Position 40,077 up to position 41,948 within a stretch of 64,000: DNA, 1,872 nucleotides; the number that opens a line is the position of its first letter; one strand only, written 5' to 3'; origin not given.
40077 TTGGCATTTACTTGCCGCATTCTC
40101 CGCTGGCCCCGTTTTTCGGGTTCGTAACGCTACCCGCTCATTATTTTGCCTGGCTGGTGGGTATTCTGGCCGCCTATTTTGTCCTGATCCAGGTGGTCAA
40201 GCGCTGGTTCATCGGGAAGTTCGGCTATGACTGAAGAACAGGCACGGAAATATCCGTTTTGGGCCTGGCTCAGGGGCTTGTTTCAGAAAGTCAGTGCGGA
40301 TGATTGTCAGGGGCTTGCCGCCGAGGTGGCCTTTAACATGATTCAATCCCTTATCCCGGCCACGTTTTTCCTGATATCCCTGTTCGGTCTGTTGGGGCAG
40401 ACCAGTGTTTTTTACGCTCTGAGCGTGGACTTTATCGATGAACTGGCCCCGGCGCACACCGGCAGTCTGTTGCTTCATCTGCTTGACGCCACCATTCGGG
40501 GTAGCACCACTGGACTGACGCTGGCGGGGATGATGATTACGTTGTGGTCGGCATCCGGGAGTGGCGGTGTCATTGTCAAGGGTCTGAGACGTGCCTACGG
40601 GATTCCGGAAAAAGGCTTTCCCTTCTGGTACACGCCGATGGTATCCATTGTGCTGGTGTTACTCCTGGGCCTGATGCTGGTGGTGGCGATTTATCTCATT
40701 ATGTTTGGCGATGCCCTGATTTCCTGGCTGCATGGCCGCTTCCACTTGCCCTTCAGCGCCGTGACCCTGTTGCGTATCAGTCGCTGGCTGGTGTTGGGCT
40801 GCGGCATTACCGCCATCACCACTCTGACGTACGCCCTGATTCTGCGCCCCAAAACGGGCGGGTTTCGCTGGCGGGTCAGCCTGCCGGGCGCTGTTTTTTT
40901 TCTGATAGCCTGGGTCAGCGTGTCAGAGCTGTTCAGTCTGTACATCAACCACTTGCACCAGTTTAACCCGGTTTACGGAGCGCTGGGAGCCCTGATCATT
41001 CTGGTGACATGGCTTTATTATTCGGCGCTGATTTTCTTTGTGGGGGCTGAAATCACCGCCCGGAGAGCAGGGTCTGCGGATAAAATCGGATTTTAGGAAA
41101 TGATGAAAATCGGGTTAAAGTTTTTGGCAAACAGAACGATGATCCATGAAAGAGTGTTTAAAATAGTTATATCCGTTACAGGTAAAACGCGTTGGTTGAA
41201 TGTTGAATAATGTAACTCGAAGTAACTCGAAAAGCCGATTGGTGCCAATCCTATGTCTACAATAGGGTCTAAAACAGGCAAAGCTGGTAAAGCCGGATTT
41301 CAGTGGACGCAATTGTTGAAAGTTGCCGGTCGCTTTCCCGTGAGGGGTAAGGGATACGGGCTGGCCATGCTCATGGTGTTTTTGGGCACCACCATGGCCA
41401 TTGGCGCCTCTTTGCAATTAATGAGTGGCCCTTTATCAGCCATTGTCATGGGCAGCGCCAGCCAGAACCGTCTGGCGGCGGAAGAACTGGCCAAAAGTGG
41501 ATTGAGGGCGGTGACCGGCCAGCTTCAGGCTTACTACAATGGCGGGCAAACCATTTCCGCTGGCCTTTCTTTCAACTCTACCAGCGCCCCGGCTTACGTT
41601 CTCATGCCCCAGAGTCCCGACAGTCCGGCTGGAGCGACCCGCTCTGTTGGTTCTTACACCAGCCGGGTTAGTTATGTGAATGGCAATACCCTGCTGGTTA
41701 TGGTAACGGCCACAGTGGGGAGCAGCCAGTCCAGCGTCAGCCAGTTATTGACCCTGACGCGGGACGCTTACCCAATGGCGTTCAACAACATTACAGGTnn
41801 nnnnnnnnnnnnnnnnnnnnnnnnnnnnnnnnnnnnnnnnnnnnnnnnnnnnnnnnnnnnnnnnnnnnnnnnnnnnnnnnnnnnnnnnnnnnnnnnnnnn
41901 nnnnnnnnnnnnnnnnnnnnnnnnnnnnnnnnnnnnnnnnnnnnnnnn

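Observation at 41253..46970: Three-gene prepilin-type locus encoding lectin-domain proteins (LamG repeats, malectin-like, propeller-like)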

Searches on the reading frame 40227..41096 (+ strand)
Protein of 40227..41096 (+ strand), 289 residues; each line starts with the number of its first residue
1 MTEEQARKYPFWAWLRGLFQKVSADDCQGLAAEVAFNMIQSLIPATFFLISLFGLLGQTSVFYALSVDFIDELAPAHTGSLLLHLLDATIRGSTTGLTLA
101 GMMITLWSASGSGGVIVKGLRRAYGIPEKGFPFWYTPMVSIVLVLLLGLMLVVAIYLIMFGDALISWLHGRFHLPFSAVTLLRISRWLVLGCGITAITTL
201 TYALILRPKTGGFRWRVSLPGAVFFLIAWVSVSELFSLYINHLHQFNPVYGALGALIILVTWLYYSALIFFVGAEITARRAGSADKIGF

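Call 5: search_protein_families(library=pfam, proteins=[window:40227-41096:+], max_evalue=0.001)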
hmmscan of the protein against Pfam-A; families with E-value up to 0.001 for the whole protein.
window:40227-41096:+ (289 aa): 1 family
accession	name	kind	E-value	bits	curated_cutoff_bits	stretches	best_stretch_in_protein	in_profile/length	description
PF03631.20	Virul_fac_BrkB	-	4.4e-46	158.1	33.7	1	24-279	2-254/259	Virulence factor BrkB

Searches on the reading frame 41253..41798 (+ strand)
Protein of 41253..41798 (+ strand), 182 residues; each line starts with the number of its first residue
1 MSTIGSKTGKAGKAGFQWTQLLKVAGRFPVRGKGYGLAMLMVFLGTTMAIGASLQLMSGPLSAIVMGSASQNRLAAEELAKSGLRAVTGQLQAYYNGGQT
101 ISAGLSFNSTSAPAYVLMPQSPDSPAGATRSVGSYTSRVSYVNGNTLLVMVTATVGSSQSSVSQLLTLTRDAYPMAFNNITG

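Call 46: search_solved_structures(query=A4, max_evalue=10, show_alignments=2)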
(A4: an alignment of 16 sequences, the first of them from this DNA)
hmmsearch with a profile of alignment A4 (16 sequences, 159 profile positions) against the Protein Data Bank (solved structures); distinct sequences matched with E-value up to 10: 1.
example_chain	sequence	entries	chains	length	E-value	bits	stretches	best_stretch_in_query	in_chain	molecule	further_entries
8zee_1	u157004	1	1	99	0.39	13.6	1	91-134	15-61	Chains: 1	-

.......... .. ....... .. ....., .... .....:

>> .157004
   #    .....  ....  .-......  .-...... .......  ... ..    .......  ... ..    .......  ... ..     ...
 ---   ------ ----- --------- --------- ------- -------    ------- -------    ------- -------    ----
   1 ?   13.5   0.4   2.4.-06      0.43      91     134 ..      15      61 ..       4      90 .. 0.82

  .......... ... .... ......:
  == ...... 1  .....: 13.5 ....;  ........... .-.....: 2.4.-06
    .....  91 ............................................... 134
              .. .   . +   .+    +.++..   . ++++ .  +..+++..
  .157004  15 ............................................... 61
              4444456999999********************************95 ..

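Call 47: search_protein_families(library=pfam, alignment_id=A4, max_evalue=10)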
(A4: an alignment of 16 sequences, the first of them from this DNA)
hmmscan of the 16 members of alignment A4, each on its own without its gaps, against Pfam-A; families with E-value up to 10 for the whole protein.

A. member 1, seq(182 aa): 0 families

B. families by the number of members that match (of 16 scanned): 8 families
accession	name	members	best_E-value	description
PF16732.10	ComP_DUS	2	0.024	Type IV minor pilin ComP, DNA uptake sequence receptor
PF18798.6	LPD3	1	0.0037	Large polyvalent protein-associated domain 3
PF10614.14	CsgF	1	0.059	Type VIII secretion system (T8SS), CsgF protein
PF24366.1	DUF7522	1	0.11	Family of unknown function (DUF7522)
PF00114.24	Pilin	1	0.13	Pilin (bacterial filament)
PF07214.17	DUF1418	1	0.26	Protein of unknown function (DUF1418)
PF03566.19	Peptidase_A21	1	1.5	Peptidase family A21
PF09134.16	Invasin_D3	1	1.6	Invasin, domain 3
